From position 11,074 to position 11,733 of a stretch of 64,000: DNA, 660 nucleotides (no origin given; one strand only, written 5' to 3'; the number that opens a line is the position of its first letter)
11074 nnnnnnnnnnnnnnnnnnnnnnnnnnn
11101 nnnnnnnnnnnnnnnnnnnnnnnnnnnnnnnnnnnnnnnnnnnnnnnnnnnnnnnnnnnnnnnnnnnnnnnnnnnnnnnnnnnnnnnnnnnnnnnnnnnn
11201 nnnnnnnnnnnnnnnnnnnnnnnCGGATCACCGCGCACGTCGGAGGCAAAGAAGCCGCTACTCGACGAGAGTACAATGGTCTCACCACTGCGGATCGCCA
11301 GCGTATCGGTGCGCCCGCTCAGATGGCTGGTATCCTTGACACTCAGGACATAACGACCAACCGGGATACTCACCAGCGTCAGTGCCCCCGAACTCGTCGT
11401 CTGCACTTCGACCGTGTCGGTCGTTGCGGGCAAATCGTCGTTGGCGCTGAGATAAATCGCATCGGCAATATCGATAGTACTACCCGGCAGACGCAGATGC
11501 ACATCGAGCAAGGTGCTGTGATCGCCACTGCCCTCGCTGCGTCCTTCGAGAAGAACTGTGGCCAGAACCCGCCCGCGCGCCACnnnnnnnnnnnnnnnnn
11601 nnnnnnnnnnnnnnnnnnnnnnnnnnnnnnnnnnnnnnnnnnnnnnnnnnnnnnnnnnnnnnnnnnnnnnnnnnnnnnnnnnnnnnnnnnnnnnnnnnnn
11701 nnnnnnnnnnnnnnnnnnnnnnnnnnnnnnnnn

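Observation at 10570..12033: A dockerin flanked by two cohesin-like modules in the same polypeptide (both paralogues)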

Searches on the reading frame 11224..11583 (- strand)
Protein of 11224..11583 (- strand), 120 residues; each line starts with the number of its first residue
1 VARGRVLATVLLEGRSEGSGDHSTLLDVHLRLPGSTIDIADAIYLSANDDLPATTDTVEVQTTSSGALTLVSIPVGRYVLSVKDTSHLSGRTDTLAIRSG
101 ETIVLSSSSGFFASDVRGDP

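Call 9: search_protein_families(library=pfam, proteins=[window:11224-11583:-], max_evalue=10)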
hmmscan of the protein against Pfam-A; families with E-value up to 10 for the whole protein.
seq(120 aa): 3 families
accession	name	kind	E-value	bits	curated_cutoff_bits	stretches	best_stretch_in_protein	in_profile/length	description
PF13620.12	CarboxypepD_reg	-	0.0074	17.1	32.3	1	54-103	26-75/82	Carboxypeptidase regulatory-like domain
PF07706.17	TAT_ubiq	-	0.11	13.1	23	1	17-34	9-26/40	Aminotransferase ubiquitination site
PF17802.7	SpaA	-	0.24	12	23.1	1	32-80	16-56/91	Prealbumin-like fold domain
